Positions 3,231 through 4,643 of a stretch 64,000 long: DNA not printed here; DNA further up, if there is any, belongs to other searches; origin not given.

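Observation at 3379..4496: Novel Cys/His-repeat exported domain, copy 1, fused to a peptidoglycan-binding domain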

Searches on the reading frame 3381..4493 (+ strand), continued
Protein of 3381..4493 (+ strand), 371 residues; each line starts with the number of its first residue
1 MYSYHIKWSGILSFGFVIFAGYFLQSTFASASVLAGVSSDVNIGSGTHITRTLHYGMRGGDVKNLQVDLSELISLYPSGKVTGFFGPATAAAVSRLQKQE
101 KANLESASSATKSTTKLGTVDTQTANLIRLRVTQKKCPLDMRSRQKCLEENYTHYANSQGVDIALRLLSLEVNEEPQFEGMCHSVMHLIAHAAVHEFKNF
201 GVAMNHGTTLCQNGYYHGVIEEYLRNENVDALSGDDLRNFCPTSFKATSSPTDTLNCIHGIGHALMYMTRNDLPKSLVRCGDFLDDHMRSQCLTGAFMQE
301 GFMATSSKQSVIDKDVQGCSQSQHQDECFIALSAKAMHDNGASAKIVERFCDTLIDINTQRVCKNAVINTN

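Call 65: search_protein_families(library=pfam, proteins=[P0141, P0155, P0175, P0187, P0226, P0235, P0259, P0278, P0195, P0199], max_evalue=0.001)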
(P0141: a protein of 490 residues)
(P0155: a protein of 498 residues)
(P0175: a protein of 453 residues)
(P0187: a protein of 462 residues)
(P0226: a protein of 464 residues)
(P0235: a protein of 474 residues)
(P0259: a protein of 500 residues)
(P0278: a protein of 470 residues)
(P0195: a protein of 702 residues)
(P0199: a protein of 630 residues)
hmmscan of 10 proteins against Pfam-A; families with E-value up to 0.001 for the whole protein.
P0141 (490 aa): 1 family
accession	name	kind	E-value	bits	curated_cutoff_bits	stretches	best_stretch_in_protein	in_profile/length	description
PF00173.33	Cyt-b5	-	2.8e-19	69.3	23.7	1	67-140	3-72/74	Cytochrome b5-like Heme/Steroid binding domain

P0155 (498 aa): 0 families

P0175 (453 aa): 1 family
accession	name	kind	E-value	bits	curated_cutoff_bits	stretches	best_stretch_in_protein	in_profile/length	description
PF05425.18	CopD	-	5.3e-08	33.6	32.1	1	4-71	36-105/105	Copper resistance protein D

P0187 (462 aa): 1 family
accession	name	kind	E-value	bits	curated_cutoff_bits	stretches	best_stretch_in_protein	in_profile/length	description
PF05425.18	CopD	-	9.7e-11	42.4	32.1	1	4-114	2-105/105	Copper resistance protein D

P0226 (464 aa): 2 families
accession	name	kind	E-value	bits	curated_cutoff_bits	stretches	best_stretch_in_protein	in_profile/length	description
PF13442.11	Cytochrome_CBB3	-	3e-09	37.5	27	1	36-105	5-68/68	Cytochrome C oxidase, cbb3-type, subunit III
PF00034.26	Cytochrom_C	-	9.5e-07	30.5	21.3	1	36-105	3-86/90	Cytochrome c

P0235 (474 aa): 2 families
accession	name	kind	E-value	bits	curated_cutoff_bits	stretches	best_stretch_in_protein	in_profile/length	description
PF13442.11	Cytochrome_CBB3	-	1.2e-14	54.8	27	1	43-113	3-68/68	Cytochrome C oxidase, cbb3-type, subunit III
PF00034.26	Cytochrom_C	-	1.4e-08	36.4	21.3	1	46-114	4-87/90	Cytochrome c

P0259 (500 aa): 1 family
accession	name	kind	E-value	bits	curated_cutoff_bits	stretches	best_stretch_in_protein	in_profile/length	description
PF05425.18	CopD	-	3.1e-16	60.1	32.1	1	78-168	2-105/105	Copper resistance protein D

P0278 (470 aa): 2 families
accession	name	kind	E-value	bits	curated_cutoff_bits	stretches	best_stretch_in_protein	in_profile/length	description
PF13442.11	Cytochrome_CBB3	-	2.8e-09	37.6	27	1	43-113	4-68/68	Cytochrome C oxidase, cbb3-type, subunit III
PF00034.26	Cytochrom_C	-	0.00066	21.4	21.3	0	44-74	3-31/90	Cytochrome c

P0195 (702 aa): 2 families
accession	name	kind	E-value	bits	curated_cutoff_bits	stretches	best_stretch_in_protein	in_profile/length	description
PF04234.18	CopC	-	2.1e-18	67.6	23.3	1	31-125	1-92/92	CopC domain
PF05425.18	CopD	-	1.9e-08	35.1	32.1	1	282-371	3-105/105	Copper resistance protein D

P0199 (630 aa): 1 family
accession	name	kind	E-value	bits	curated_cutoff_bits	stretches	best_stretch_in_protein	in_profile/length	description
PF05425.18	CopD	-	5.7e-16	59.2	32.1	1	202-299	3-105/105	Copper resistance protein D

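Call 78: find_homologous_proteins(query=P0235, max_evalue=1e-10)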
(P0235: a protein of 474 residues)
Query P0235 (474 aa): 2054 proteins with E <= 1e-10 among 8000 candidates; the best 120 are listed.
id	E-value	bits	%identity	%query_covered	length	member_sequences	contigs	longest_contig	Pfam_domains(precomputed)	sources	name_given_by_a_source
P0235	0.0e+0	1066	100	100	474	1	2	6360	PF13442.12,PF00034.27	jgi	jgi:mono/diheme cytochrome c family protein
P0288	1.4e-172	593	58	98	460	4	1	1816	PF13442.12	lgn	-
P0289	7.3e-170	584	60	94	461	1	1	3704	PF13442.12,PF00034.27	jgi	jgi:mono/diheme cytochrome c family protein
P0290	2.5e-168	579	62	89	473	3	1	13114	PF13442.12,PF00034.27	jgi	jgi:mono/diheme cytochrome c family protein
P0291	5.2e-168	578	57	97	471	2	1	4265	PF13442.12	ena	-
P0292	1.4e-167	576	61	89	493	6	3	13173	PF13442.12,PF00034.27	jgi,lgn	jgi:mono/diheme cytochrome c family protein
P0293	2.5e-167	575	62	87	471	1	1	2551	PF13442.12,PF00034.27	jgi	jgi:mono/diheme cytochrome c family protein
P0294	4.9e-167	575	59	95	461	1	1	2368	PF13442.12,PF00034.27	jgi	jgi:mono/diheme cytochrome c family protein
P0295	5.6e-167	574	57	93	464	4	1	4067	PF13442.12,PF00034.27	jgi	jgi:mono/diheme cytochrome c family protein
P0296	1.9e-166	573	61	89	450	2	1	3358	PF13442.12,PF00034.27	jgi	-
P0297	6.5e-166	571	60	89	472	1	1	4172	PF13442.12,PF00034.27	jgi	jgi:mono/diheme cytochrome c family protein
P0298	8.6e-166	570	60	93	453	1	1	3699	PF13442.12,PF00034.27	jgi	jgi:hypothetical protein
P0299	1.2e-165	570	55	99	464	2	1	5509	PF13442.12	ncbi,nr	ncbi:MAG TPA: cytochrome c [Gaiellaceae bacterium]|nr:cytochrome c [Gaiellaceae bacterium]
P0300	1.7e-165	569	59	96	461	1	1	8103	PF13442.12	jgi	jgi:mono/diheme cytochrome c family protein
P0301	2.4e-165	569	55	99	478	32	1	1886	PF13442.12,PF00034.27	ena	-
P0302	4.6e-165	568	56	96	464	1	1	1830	PF13442.12,PF00034.27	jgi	jgi:mono/diheme cytochrome c family protein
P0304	1.8e-164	566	58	93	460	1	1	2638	PF13442.12,PF00034.27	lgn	-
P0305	3.6e-164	565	58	88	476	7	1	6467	PF13442.12,PF00034.27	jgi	jgi:mono/diheme cytochrome c family protein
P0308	1.0e-163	564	54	64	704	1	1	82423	PF13442.12,PF00034.27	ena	-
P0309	1.0e-163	564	59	94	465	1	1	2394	PF13442.12,PF00034.27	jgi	jgi:mono/diheme cytochrome c family protein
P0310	1.2e-163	563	54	99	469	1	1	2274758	PF13442.12,PF00034.27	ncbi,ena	-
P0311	1.3e-163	563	59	89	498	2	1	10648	PF13442.12,PF00034.27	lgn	-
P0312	1.3e-163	563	60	90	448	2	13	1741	PF13442.12,PF00034.27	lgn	-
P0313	2.4e-163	562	59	90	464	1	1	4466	PF13442.12,PF00034.27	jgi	jgi:cytochrome c553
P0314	2.6e-163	562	56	98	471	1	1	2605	PF13442.12,PF00034.27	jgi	jgi:mono/diheme cytochrome c family protein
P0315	3.3e-163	562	61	89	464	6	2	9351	PF13442.12,PF00034.27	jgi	jgi:mono/diheme cytochrome c family protein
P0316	3.3e-163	562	61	89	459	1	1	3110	PF13442.12,PF00034.27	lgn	-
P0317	6.9e-163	561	58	93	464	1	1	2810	PF13442.12,PF00034.27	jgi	jgi:mono/diheme cytochrome c family protein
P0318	1.1e-162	560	59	97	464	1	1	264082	PF13442.12,PF00034.27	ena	-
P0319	1.9e-162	559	58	89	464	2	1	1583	PF13442.12,PF00034.27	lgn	-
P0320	4.1e-162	558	58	97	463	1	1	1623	PF13442.12,PF00034.27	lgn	-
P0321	9.5e-162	557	58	97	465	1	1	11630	PF13442.12,PF00034.27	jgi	jgi:mono/diheme cytochrome c family protein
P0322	1.6e-161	556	58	92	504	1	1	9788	PF13442.12,PF00034.27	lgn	-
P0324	2.1e-161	556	58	89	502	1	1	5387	PF13442.12,PF00034.27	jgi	jgi:mono/diheme cytochrome c family protein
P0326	7.2e-161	554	58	91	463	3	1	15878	PF13442.12,PF00034.27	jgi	jgi:mono/diheme cytochrome c family protein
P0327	5.3e-160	551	57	96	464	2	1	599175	PF13442.12,PF00034.27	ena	-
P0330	1.6e-159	550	56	93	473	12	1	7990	PF13442.12,PF00034.27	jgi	jgi:mono/diheme cytochrome c family protein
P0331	3.0e-159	549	58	90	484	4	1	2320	PF13442.12,PF00034.27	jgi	jgi:mono/diheme cytochrome c family protein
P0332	4.6e-159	548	57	91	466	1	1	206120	PF13442.12,PF00034.27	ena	-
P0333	4.8e-159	548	55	98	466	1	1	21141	PF13442.12,PF00034.27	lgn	-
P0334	5.5e-159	548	57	96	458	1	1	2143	PF13442.12,PF00034.27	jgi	jgi:mono/diheme cytochrome c family protein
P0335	6.7e-159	548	55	99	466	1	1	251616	PF13442.12,PF00034.27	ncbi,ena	-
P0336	1.2e-158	547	56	93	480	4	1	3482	PF13442.12,PF00034.27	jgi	jgi:mono/diheme cytochrome c family protein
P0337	1.4e-158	547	56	89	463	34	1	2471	PF13442.12,PF00034.27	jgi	jgi:mono/diheme cytochrome c family protein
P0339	1.7e-158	546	56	97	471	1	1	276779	PF13442.12,PF00034.27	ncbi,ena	-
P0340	2.0e-158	546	57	92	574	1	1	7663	PF13442.12,PF00034.27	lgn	-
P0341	4.1e-158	545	56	98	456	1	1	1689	PF13442.12,PF00034.27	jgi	jgi:cytochrome c553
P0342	4.4e-158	545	58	92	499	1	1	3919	PF13442.12,PF00034.27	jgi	jgi:mono/diheme cytochrome c family protein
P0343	4.7e-158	545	59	89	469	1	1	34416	PF13442.12,PF00034.27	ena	-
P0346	1.5e-157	543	56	96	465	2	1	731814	PF13442.12,PF00034.27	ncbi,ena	-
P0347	1.7e-157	543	58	91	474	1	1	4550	PF13442.12,PF00034.27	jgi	jgi:mono/diheme cytochrome c family protein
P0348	3.6e-157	542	58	93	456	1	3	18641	PF13442.12,PF00034.27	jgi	-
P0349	4.3e-157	542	57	97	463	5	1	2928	PF13442.12,PF00034.27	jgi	jgi:mono/diheme cytochrome c family protein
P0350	6.5e-157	541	56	93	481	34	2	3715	PF13442.12,PF00034.27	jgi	jgi:mono/diheme cytochrome c family protein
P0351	6.5e-157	541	59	90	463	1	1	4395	PF13442.12,PF00034.27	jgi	jgi:mono/diheme cytochrome c family protein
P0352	1.3e-156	540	56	93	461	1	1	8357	PF13442.12,PF00034.27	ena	-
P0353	1.3e-156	540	55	96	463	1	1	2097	PF13442.12,PF00034.27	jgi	jgi:hypothetical protein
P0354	1.5e-156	540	59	90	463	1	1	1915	PF13442.12,PF00034.27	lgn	-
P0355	2.3e-156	539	56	93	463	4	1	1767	PF13442.12,PF00034.27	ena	-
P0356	2.4e-156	539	54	98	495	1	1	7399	PF13442.12,PF00034.27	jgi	jgi:mono/diheme cytochrome c family protein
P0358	2.6e-156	539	57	90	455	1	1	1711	PF13442.12,PF00034.27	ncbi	-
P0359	3.5e-156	539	56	97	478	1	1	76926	PF13442.12,PF00034.27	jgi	jgi:mono/diheme cytochrome c family protein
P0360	3.5e-156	539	55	96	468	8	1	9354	PF13442.12,PF00034.27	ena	-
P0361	3.8e-156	539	54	99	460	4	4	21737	PF13442.12,PF00034.27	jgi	jgi:mono/diheme cytochrome c family protein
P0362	5.2e-156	538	55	93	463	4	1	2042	PF13442.12,PF00034.27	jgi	jgi:mono/diheme cytochrome c family protein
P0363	5.8e-156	538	55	97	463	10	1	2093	PF13442.12,PF00034.27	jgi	jgi:cytochrome c553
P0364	5.8e-156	538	55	93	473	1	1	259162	PF13442.12,PF00034.27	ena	-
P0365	6.3e-156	538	55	98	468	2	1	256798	PF13442.12,PF00034.27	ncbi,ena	-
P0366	7.4e-156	538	57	90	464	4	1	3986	PF13442.12,PF00034.27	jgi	jgi:cytochrome c553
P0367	7.4e-156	538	57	94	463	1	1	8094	PF13442.12,PF00034.27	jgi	jgi:mono/diheme cytochrome c family protein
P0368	1.3e-155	537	57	91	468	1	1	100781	PF13442.12,PF00034.27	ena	-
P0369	2.4e-155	536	54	99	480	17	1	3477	PF13442.12,PF00034.27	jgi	jgi:mono/diheme cytochrome c family protein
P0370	3.3e-155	536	55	97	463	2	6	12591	PF13442.12,PF00034.27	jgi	jgi:mono/diheme cytochrome c family protein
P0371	3.6e-155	535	54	96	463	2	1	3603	PF13442.12,PF00034.27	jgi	jgi:mono/diheme cytochrome c family protein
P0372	5.1e-155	535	58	88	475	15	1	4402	PF13442.12,PF00034.27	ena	-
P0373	5.7e-155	535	54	96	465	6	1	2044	PF13442.12,PF00034.27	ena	-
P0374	5.7e-155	535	54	89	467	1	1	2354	PF13442.12,PF00034.27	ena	-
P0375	6.6e-155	535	54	97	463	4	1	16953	PF13442.12,PF00034.27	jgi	jgi:cytochrome c553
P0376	8.1e-155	534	58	91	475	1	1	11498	PF13442.12,PF00034.27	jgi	jgi:mono/diheme cytochrome c family protein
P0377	8.5e-155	534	57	89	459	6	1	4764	PF13442.12,PF00034.27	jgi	jgi:cytochrome c553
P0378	1.1e-154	534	58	89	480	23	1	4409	PF13442.12,PF00034.27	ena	-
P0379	1.3e-154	534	55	90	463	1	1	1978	PF13442.12,PF00034.27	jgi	jgi:Cytochrome C oxidase, cbb3-type, subunit III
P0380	1.6e-154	533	59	89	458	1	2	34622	PF13442.12,PF00034.27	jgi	jgi:cytochrome c553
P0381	1.6e-154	533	56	90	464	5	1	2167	PF13442.12,PF00034.27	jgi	jgi:mono/diheme cytochrome c family protein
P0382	2.0e-154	533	56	97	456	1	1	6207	PF13442.12,PF00034.27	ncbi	-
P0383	2.7e-154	532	57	89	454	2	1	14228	PF13442.12,PF00034.27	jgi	jgi:cytochrome c553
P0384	2.9e-154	532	61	85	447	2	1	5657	PF13442.12,PF00034.27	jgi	jgi:cytochrome c553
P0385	3.8e-154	532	57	89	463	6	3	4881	PF13442.12,PF00034.27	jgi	jgi:cytochrome c553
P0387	4.5e-154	532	58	89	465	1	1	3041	PF13442.12,PF00034.27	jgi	jgi:mono/diheme cytochrome c family protein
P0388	4.6e-154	532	54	99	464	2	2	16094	PF13442.12,PF00034.27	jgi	jgi:hypothetical protein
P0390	5.7e-154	531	56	90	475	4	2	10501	PF13442.12,PF00034.27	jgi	jgi:mono/diheme cytochrome c family protein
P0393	1.2e-153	530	54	99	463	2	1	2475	PF13442.12,PF00034.27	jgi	jgi:cytochrome c553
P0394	1.4e-153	530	57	93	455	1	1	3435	PF13442.12,PF00034.27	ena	-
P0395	1.9e-153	530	55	96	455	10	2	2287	PF13442.12,PF00034.27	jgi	jgi:cytochrome c553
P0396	1.9e-153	530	57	88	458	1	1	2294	PF13442.12,PF00034.27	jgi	jgi:mono/diheme cytochrome c family protein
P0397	2.3e-153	529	56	90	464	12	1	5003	PF13442.12,PF00034.27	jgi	jgi:mono/diheme cytochrome c family protein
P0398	2.4e-153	529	54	96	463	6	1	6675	PF13442.12,PF00034.27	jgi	jgi:mono/diheme cytochrome c family protein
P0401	6.5e-153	528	56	90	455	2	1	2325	PF13442.12,PF00034.27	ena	-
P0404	7.6e-153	528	56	91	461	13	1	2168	PF13442.12,PF00034.27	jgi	-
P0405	8.3e-153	528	55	89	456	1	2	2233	PF13442.12,PF00034.27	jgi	jgi:hypothetical protein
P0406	8.5e-153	528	56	97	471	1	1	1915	PF13442.12,PF00034.27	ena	-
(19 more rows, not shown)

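Call 79: find_encoding_contigs(protein=P0310, flank=8000, max_places=1)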
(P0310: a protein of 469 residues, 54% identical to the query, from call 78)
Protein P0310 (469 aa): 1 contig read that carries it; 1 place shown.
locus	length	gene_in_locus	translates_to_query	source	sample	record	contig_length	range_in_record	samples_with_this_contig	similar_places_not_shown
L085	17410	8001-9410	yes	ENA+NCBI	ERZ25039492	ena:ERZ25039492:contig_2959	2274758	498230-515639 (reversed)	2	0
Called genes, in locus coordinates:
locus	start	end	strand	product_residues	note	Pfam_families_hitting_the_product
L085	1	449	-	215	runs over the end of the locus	PF03537:Glyco_hydro_114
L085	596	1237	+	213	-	-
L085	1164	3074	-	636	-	PF00270:DEAD, PF04851:ResIII (weak), PF00271:Helicase_C, PF16124:RecQ_Zn_bind, PF00570:HRDC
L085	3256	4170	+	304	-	PF00005:ABC_tran, PF13304:AAA_21 (weak)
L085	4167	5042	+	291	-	PF12679:ABC2_membrane_2, PF12730:ABC2_membrane_4 (weak), PF10920:DUF2705 (weak), PF12698:ABC2_membrane_3 (weak)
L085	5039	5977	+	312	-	PF13476:AAA_23 (weak), PF00005:ABC_tran, PF13304:AAA_21 (faint), PF13671:AAA_33 (faint)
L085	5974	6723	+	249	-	-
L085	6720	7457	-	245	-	PF00117:GATase, PF07722:Peptidase_C26 (faint)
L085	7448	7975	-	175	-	PF04828:GFA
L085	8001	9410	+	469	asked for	PF00034:Cytochrom_C (faint), PF13442:Cytochrome_CBB3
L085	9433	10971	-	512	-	PF06253:MTTB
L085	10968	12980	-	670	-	PF00111:Fer2 (weak), PF17650:RACo_linker, PF17651:Raco_middle, PF14574:RACo_C_ter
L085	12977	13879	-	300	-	PF00809:Pterin_bind, PF03599:CdhD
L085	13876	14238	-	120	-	PF13769:Virulence_fact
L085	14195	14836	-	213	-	PF07796:DUF1638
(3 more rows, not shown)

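Call 80: find_encoding_contigs(protein=P0346, flank=8000, max_places=1)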
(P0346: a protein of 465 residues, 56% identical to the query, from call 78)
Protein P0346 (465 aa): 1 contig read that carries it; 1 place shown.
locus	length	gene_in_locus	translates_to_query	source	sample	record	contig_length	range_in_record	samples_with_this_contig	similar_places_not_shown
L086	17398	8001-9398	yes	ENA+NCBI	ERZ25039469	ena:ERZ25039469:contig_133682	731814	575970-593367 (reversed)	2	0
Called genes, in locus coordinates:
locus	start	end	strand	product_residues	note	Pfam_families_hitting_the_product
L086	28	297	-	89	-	PF08669:GCV_T_C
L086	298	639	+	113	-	-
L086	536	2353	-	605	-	PF09347:DUF1989, PF01571:GCV_T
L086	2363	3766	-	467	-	PF02771:Acyl-CoA_dh_N, PF02770:Acyl-CoA_dh_M (weak), PF08028:Acyl-CoA_dh_2, PF00441:Acyl-CoA_dh_1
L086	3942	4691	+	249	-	PF08713:DNA_alkylation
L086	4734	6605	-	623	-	PF00270:DEAD, PF04851:ResIII (weak), PF00271:Helicase_C, PF16124:RecQ_Zn_bind, PF00570:HRDC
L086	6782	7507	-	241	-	PF00117:GATase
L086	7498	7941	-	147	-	PF04828:GFA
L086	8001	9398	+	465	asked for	PF13442:Cytochrome_CBB3, PF00034:Cytochrom_C (weak)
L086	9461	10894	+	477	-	PF00221:Lyase_aromatic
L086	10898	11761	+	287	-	PF04909:Amidohydro_2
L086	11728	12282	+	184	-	PF05995:CDO_I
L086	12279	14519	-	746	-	PF13378:MR_MLE_C, PF08240:ADH_N, PF00107:ADH_zinc_N, PF13602:ADH_zinc_N_2 (weak)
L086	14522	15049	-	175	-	PF08714:Fae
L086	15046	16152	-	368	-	PF08240:ADH_N, PF16912:Glu_dehyd_C, PF00107:ADH_zinc_N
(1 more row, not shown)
